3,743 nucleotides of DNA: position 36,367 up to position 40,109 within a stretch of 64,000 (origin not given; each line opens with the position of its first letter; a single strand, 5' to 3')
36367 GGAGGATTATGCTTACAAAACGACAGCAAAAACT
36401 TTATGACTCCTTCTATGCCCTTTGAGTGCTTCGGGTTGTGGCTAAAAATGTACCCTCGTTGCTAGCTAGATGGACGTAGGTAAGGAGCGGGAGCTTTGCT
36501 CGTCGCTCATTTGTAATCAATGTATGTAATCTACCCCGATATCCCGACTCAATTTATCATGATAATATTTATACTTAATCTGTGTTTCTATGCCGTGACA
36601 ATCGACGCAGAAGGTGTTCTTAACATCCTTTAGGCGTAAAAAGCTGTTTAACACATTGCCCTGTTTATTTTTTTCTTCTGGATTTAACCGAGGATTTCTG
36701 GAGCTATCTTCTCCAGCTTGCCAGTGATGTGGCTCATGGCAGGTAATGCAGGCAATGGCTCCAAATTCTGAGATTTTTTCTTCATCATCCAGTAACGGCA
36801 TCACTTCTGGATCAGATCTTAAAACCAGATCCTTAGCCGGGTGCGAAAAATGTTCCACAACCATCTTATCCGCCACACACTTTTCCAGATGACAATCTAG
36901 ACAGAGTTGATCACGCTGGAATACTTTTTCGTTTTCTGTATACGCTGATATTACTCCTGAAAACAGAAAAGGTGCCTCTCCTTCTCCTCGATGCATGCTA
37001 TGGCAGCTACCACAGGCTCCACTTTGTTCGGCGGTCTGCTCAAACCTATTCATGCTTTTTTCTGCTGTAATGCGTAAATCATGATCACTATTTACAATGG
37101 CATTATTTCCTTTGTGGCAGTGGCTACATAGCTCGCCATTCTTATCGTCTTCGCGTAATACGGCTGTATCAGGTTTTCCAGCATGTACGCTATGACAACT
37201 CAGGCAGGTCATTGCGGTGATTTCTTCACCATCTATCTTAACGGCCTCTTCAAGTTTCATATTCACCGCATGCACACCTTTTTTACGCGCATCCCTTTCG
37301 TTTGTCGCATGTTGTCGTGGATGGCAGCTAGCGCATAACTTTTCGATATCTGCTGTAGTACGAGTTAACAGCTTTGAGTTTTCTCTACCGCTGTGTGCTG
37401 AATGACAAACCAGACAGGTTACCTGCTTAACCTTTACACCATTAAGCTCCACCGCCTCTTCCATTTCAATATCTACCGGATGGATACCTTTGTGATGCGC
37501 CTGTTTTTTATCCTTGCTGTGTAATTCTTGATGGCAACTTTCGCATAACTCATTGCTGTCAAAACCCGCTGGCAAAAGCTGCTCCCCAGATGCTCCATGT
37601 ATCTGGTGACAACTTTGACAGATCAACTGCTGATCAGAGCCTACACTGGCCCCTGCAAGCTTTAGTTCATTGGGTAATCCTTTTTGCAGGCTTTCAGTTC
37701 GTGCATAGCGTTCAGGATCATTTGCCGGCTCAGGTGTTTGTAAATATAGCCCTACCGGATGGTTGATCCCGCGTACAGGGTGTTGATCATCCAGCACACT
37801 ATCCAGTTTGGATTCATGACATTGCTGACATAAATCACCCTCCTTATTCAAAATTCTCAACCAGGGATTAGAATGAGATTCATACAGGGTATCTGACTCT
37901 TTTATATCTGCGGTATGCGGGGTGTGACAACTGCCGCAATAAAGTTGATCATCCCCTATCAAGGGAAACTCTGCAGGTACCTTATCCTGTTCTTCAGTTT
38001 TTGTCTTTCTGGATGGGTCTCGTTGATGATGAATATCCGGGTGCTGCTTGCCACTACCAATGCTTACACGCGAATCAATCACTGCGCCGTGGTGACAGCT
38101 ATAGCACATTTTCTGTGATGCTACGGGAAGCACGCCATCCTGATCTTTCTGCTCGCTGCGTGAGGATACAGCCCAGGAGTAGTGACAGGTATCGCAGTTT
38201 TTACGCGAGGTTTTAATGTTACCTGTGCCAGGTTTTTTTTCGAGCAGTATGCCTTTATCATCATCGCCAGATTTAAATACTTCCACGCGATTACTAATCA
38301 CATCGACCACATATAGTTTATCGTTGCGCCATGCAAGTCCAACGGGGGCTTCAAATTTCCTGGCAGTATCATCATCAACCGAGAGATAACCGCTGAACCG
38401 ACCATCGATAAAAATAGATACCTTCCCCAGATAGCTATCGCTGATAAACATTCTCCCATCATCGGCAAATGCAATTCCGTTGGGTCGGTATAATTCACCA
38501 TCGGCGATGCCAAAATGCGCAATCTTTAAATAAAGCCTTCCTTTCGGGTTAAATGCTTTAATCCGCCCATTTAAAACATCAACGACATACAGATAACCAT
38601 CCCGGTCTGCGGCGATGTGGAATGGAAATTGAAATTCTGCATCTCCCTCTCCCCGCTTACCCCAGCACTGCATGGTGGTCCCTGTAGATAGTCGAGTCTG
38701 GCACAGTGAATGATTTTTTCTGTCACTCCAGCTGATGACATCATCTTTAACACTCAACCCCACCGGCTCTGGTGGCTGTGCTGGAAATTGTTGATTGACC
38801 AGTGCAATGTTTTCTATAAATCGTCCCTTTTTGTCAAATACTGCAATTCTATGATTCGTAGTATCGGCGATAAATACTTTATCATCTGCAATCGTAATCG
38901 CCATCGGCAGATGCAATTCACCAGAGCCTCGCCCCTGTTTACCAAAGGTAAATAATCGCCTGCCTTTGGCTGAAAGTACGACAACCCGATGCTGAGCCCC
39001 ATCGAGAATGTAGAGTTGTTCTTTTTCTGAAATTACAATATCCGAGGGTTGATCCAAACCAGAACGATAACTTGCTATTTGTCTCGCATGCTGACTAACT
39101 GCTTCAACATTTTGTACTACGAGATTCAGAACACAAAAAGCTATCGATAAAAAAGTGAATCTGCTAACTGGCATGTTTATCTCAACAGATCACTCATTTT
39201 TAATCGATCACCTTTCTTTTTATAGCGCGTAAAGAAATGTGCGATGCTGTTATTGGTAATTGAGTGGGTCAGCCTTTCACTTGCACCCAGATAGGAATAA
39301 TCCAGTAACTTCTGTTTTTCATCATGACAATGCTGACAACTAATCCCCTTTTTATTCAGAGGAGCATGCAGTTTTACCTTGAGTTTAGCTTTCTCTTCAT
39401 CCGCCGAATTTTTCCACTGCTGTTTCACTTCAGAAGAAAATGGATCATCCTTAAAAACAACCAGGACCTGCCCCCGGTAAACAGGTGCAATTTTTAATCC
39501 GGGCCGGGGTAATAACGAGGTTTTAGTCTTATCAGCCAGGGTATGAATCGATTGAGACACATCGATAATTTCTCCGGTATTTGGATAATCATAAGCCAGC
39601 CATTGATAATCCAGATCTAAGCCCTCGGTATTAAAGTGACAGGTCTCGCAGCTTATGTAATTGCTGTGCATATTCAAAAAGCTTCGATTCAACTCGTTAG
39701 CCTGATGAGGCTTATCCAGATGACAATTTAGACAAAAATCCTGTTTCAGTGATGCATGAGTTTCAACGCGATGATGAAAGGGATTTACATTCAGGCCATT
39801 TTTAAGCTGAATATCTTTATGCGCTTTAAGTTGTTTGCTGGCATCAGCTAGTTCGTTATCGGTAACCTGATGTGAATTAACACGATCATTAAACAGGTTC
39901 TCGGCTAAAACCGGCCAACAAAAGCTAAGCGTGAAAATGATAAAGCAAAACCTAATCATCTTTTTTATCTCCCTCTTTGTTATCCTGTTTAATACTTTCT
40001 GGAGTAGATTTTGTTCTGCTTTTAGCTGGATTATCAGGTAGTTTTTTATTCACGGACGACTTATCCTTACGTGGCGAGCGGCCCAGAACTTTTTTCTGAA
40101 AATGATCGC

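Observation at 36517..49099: Nine-gene multiheme-cytochrome/porin operon: candidate extracellular electron-transfer conduit of unusual composition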

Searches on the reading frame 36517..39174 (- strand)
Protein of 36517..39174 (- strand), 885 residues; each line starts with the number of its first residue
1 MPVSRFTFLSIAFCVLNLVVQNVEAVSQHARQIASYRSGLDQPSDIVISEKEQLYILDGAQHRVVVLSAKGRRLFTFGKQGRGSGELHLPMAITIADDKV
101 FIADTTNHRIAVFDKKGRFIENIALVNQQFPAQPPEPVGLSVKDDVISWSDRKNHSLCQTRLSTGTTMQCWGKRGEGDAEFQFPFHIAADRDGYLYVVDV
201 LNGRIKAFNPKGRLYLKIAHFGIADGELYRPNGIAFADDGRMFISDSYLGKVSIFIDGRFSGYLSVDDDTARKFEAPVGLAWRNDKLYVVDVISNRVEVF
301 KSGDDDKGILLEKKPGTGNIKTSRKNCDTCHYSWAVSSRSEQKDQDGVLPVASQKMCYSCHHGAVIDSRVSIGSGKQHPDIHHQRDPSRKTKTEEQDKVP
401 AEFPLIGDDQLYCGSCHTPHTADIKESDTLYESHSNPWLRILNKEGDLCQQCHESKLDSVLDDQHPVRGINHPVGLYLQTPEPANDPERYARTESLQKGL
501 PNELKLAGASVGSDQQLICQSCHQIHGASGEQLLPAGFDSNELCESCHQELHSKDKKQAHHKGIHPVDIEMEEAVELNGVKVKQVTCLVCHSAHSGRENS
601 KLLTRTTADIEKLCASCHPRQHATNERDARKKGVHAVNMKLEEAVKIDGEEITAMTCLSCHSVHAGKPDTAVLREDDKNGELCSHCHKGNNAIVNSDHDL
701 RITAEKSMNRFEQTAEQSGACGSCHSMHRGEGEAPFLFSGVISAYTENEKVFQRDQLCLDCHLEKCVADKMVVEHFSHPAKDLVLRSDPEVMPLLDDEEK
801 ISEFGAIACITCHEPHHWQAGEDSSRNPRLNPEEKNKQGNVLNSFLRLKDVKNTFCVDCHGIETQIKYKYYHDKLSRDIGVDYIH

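Call 4: search_protein_families(library=pfam, proteins=[window:36517-39174:-], max_evalue=0.01)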
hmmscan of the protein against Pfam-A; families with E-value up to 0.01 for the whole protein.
window:36517-39174:- (885 aa): 10 families
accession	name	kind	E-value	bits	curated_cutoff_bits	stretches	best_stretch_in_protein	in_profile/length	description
PF09699.15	Paired_CXXCH_1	-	1.4e-26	92.3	20.6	3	582-621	4-39/41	Doubled CXXCH motif (Paired_CXXCH_1)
PF14522.11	Cytochrome_C7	-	3.8e-19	68.7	24.8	2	653-726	12-67/67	Cytochrome c7 and related cytochrome c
PF01436.27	NHL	-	4e-14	52.3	20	0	92-113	8-28/28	NHL repeat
PF22113.1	Mtrc-MtrF_II-IV_dom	-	1.9e-13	50.8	30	2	679-769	80-170/176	Outer membrane cytochrome MtrC/MtrF-like, domains II/IV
PF14537.11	Cytochrom_c3_2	-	1.8e-09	38.4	25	1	514-618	4-78/79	Cytochrome c3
PF17170.10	DUF5128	-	4.7e-07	29.7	22.9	1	92-123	48-79/321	6-bladed beta-propeller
PF08450.18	SGL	-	2.7e-05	24.3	26.3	0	144-306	11-167/246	SMP-30/Gluconolactonase/LRE-like region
PF25021.1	TEN_NHL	-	0.00018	21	27.1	0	226-301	28-100/357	Teneurin NHL domain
PF24684.1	Vgb_lyase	-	0.00078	18.8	50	1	90-297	15-204/290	Virginiamycin B lyase family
PF13435.11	Cytochrome_C554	-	0.0013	20.1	20.8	1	614-687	2-83/84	Cytochrome c554 and c-prime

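Call 5: search_protein_families(library=ncbifam, proteins=[window:36517-39174:-], max_evalue=0.01)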
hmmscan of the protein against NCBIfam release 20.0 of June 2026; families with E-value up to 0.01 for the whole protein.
window:36517-39174:- (885 aa): 9 families
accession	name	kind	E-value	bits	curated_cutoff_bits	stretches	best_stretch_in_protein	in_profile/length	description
NF035926.1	scyF_NHL_VPEP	equivalog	1.1e-29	103.8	350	2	41-122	199-282/376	scytonemin biosynthesis PEP-CTERM protein ScyF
TIGR01905.1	paired_CXXCH_1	subfamily_domain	2.9e-19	68.7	25.2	3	582-619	4-37/41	doubled CXXCH domain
NF041028.1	decahem_GSU2203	exception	6.9e-15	55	325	2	514-622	123-211/317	GSU2203 family decaheme c-type cytochrome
TIGR03508.1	decahem_SO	subfamily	6e-13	48.9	192.2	3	510-562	88-138/258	DmsE family decaheme c-type cytochrome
NF047780.1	LIC12708_fam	subfamily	9.9e-06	24.6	150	0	90-221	59-161/391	LIC_12708 family protein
NF033206.1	ScyE_fam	subfamily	7.9e-05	22.3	80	0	90-290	142-318/333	ScyD/ScyE family protein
NF053768.1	CIS12_fam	equivalog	0.00013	20.8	860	0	43-116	46-116/715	CIS12 family contractile injection system protein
NF008659.0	PRK11659.1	equivalog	0.00081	19.1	184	1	579-630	130-179/188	cytochrome c nitrite reductase pentaheme subunit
NF049875.1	NetB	exception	0.0028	17.5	380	1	578-633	157-210/211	Nrf-like electron transfer protein NetB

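Call 27: search_solved_structures(query=window:36517-39174:-, max_evalue=1)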
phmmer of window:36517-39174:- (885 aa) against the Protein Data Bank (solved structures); distinct sequences matched with E-value up to 1: 47.
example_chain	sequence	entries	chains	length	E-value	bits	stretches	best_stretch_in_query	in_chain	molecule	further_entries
6d69_A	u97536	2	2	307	2.3e-44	155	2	46-255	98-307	NHL Repeat Region of D. melanogaster Thin | Thin, isoform D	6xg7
6fpt_A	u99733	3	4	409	5.3e-30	107.5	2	52-246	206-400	E3 ubiquitin-protein ligase TRIM71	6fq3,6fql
9jur_A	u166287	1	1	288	2.9e-29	105.1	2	53-252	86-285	E3 ubiquitin-protein ligase TRIM71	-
7qrx_A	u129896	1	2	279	3.8e-29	104.7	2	53-252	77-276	E3 ubiquitin-protein ligase TRIM71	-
8j72_A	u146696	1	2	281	4.3e-29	104.5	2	53-254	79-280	E3 ubiquitin-protein ligase TRIM71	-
7qrv_A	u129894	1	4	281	5e-24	87.8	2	76-291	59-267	Tripartite motif-containing protein 2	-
7b96_A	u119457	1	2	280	1.2e-22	83.2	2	55-291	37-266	Isoform 2 of Tripartite motif-containing protein 2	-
7qrw_A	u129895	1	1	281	3.1e-20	75.2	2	43-156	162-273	Isoform 4 of Tripartite motif-containing protein 3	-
7b2r_A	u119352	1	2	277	3.7e-19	71.7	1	52-290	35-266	Tripartite motif-containing protein 2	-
1q7f_A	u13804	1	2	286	3.1e-11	45.4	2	40-130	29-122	brain tumor CG10719-PA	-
4zlr_A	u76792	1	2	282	3.2e-11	45.4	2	40-131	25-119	Brain tumor protein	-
5ex7_A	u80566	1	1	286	3.4e-11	45.3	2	40-130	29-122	Brain tumor protein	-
7nyq_A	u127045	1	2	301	3.1e-09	38.8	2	76-118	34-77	Meiotic P26, isoform C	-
7djl_C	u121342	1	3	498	4.7e-06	28.3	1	179-248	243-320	Protein SUPPRESSOR OF QUENCHING 1, chloroplastic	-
7djm_A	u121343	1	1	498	7.2e-06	27.7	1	179-248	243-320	Protein SUPPRESSOR OF QUENCHING 1, chloroplastic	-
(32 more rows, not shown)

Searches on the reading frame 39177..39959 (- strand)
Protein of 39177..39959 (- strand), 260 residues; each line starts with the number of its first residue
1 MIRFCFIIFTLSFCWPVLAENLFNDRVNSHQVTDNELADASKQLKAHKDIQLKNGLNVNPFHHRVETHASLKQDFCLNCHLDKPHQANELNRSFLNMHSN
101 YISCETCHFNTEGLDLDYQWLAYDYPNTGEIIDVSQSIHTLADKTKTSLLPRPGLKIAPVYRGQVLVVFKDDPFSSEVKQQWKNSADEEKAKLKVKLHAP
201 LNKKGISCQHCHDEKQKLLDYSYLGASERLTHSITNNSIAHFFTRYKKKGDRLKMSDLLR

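Call 4: search_protein_families(library=pfam, proteins=[window:39177-39959:-], max_evalue=0.01)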
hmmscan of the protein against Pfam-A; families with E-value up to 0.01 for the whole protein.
window:39177-39959:- (260 aa): 5 families
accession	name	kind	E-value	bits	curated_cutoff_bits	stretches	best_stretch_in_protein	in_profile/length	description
PF14522.11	Cytochrome_C7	-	0.00018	21.7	24.8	0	63-108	31-66/67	Cytochrome c7 and related cytochrome c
PF22113.1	Mtrc-MtrF_II-IV_dom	-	0.00053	20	30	1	71-227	4-104/176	Outer membrane cytochrome MtrC/MtrF-like, domains II/IV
PF14537.11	Cytochrom_c3_2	-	0.0028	18.5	25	0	65-109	18-65/79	Cytochrome c3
PF03859.21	CG-1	-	0.0051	17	23.5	1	127-219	8-94/116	CG-1 domain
PF13435.11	Cytochrome_C554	-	0.0081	17.5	20.8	1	41-108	22-83/84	Cytochrome c554 and c-prime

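Call 5: search_protein_families(library=ncbifam, proteins=[window:39177-39959:-], max_evalue=0.01)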
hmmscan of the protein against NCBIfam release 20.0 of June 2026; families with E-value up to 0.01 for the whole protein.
window:39177-39959:- (260 aa): 3 families
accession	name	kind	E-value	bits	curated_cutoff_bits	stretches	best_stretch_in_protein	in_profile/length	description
TIGR04315.1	octaheme_Shew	subfamily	9.2e-07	28.2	375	1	66-130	212-271/440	tetrathionate reductase family octaheme c-type cytochrome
TIGR03508.1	decahem_SO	subfamily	0.00036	20.1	192.2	0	66-108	63-101/258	DmsE family decaheme c-type cytochrome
TIGR03153.1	cytochr_NrfH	equivalog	0.00077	19.5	134.2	1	68-112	23-63/138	cytochrome c nitrite reductase small subunit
